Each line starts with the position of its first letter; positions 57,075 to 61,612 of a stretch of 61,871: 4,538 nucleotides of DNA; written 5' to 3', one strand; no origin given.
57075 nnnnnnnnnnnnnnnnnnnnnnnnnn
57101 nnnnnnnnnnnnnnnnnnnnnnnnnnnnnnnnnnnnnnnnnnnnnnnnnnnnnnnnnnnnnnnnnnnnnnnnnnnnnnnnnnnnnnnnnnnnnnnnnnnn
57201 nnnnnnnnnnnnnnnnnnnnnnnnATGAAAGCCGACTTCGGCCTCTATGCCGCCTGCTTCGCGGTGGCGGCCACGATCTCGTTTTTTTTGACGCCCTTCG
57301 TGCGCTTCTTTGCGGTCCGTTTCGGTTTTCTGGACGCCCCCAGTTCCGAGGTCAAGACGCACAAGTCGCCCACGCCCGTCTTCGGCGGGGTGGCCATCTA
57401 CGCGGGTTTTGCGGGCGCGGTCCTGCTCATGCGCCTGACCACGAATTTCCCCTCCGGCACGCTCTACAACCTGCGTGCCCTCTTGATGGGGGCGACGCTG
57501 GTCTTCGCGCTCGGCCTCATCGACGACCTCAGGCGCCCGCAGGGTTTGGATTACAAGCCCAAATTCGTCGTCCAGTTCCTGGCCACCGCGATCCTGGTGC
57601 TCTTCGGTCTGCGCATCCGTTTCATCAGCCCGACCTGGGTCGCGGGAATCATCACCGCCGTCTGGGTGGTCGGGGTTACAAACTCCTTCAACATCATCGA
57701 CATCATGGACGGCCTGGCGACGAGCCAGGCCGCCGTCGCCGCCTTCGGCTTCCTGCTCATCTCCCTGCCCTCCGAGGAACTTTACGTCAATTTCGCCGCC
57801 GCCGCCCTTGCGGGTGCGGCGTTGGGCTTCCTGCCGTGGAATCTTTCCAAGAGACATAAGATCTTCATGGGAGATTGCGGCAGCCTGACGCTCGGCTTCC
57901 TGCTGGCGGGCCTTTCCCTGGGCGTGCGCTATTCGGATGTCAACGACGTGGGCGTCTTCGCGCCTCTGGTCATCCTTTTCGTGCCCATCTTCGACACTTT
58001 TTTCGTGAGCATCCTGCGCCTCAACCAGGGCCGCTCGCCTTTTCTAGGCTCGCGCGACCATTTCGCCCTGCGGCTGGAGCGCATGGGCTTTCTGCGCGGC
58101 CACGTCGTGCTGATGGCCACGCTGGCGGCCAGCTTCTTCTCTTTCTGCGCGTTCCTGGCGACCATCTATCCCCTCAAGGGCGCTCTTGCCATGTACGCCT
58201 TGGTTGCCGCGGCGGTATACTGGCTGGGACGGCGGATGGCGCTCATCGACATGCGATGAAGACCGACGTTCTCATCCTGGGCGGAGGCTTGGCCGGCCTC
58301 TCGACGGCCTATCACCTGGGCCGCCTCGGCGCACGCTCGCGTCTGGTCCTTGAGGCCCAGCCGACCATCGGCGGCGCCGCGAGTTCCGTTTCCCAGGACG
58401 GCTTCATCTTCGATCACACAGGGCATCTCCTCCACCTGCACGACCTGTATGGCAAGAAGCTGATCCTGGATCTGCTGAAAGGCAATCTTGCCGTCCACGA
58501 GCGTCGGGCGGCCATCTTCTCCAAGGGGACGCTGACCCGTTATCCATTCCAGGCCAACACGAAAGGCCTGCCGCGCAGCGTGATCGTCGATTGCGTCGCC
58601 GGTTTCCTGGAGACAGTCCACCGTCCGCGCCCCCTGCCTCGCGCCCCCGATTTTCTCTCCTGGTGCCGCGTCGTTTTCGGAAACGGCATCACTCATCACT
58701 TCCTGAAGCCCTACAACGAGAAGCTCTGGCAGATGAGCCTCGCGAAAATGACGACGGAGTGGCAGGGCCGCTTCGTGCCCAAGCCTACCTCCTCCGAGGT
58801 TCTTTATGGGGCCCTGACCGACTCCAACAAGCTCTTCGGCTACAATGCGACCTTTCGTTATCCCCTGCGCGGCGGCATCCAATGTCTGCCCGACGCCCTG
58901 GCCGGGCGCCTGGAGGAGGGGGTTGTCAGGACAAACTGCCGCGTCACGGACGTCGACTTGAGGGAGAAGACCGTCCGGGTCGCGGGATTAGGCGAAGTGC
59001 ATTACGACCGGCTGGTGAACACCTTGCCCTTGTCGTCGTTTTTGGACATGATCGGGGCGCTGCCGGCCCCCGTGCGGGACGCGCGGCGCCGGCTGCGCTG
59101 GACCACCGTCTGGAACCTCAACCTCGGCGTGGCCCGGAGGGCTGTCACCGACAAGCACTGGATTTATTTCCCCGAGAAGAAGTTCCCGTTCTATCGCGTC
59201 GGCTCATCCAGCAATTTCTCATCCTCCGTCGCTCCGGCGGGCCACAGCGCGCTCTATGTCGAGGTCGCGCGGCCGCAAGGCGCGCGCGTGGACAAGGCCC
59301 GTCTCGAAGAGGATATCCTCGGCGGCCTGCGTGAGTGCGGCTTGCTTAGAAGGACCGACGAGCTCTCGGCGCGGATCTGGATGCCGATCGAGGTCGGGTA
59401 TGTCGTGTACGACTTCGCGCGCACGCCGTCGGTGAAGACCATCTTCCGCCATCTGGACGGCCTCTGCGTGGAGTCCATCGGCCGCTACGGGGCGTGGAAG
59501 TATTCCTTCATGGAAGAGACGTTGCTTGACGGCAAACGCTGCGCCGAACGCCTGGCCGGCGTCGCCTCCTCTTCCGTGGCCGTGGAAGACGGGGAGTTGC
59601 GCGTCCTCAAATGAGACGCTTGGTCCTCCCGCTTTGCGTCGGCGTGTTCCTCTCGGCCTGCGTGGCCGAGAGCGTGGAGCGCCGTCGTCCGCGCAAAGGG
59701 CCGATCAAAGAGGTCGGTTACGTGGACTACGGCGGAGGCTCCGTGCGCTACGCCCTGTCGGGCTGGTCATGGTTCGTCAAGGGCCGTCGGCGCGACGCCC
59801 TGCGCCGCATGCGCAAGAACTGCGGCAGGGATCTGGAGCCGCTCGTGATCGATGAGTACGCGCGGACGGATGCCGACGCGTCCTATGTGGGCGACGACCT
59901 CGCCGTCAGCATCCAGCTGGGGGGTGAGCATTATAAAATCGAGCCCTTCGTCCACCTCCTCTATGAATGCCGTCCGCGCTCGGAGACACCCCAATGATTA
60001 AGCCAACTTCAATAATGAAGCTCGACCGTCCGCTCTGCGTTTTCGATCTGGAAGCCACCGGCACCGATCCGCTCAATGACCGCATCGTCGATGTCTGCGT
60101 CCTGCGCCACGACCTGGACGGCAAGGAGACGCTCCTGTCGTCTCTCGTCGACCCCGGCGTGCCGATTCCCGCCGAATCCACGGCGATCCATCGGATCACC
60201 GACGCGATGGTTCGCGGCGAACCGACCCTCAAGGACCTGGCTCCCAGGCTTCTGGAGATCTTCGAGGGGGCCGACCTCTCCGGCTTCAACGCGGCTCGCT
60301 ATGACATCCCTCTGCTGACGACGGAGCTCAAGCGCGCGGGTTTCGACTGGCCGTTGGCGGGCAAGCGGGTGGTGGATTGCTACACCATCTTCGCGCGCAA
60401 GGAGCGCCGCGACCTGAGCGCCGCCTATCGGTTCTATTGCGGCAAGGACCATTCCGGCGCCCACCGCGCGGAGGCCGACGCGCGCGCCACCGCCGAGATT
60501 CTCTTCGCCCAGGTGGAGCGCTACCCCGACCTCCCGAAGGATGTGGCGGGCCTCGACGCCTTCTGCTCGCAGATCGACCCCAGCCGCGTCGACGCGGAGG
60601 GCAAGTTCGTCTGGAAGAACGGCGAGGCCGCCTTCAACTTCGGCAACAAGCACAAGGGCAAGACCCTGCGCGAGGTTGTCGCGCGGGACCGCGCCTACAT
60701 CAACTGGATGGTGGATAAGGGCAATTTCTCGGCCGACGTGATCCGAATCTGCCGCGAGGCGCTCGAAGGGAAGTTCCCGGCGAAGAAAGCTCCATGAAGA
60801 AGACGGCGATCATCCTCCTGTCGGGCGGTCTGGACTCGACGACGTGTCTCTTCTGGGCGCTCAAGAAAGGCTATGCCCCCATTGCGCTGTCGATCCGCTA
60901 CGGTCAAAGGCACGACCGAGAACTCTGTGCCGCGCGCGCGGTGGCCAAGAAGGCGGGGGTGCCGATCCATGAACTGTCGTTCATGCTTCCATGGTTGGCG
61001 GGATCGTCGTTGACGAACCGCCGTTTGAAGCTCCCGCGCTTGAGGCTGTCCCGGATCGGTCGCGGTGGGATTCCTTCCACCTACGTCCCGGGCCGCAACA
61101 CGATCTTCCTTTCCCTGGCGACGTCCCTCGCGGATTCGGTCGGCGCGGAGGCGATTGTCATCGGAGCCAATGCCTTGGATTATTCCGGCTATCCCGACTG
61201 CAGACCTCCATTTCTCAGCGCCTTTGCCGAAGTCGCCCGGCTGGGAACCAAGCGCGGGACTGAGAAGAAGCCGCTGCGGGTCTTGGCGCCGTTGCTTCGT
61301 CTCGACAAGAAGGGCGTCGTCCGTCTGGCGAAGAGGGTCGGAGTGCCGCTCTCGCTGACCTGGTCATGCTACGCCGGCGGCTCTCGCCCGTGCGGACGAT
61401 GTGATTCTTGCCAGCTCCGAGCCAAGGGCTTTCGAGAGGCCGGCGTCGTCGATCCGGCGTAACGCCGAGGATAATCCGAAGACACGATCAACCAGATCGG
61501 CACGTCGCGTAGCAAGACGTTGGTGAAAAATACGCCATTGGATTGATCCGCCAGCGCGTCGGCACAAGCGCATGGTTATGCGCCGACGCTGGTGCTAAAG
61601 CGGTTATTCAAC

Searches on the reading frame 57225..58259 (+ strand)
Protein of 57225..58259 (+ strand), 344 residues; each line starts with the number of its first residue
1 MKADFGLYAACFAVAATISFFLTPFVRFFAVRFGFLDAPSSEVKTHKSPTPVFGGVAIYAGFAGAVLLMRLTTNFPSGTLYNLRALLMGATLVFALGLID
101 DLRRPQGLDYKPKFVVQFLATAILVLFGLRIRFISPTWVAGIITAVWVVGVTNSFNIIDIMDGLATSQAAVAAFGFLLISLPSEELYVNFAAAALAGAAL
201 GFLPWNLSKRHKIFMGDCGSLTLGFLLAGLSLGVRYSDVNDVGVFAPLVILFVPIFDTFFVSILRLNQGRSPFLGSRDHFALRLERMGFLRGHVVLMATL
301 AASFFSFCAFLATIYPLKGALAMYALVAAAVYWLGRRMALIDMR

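Call 59: search_protein_families(library=pfam, proteins=[window:57225-58259:+], max_evalue=0.00001)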
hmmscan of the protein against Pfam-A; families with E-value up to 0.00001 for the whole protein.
window:57225-58259:+ (344 aa): 1 family
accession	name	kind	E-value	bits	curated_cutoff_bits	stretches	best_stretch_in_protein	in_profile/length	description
PF00953.26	Glycos_transf_4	-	9.4e-32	110.6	27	1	85-232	3-157/160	Glycosyl transferase family 4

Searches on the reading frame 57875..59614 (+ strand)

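Call 59: search_protein_families(library=pfam, proteins=[window:57875-59614:+], max_evalue=0.00001)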
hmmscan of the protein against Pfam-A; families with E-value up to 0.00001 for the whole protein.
window:57875-59614:+ (579 aa): 3 families
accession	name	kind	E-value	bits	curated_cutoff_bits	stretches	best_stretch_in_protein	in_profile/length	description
PF01593.30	Amino_oxidase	-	6.6e-20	72.2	19.8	1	139-486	1-362/443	Flavin containing amine oxidoreductase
PF13450.12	NAD_binding_8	-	1.5e-11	44.8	21.9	1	134-189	1-55/68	NAD(P)-binding Rossmann-like domain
PF01266.30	DAO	-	2.1e-10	41.1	27.9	1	131-175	1-44/353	FAD dependent oxidoreductase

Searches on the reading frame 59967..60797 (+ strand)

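Call 80: search_protein_families(library=pfam, proteins=[window:59967-60797:+], max_evalue=0.01)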
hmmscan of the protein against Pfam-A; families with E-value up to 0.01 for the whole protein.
window:59967-60797:+ (276 aa): 3 families
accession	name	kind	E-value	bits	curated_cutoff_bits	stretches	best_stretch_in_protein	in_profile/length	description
PF00929.31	RNase_T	-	8.4e-20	72.4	24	1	25-179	2-164/164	Exonuclease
PF20600.3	ExoX-like_C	-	4.7e-10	39.1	26.5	1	223-250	1-27/30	Exodeoxyribonuclease X-like C-terminal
PF13482.12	RNase_H_2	-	0.0093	16.4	22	0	25-146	2-100/165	RNase_H superfamily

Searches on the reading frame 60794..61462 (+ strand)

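Call 80: search_protein_families(library=pfam, proteins=[window:60794-61462:+], max_evalue=0.01)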
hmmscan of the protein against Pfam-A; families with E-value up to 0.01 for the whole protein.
window:60794-61462:+ (222 aa): 4 families
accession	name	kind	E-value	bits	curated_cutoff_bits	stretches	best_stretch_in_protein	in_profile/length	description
PF06508.19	QueC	-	1.7e-70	237.3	22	1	5-216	2-209/210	Queuosine biosynthesis protein QueC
PF02568.20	ThiI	-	1.1e-05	25.6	20.5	0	3-33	4-34/197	Thiamine biosynthesis protein (ThiI)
PF00733.27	Asn_synthase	-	0.00016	21.9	21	1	7-62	22-78/354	Asparagine synthase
PF00764.25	Arginosuc_synth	-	0.0043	17.5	27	1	7-55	4-52/162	Arginosuccinate synthase N-terminal HUP domain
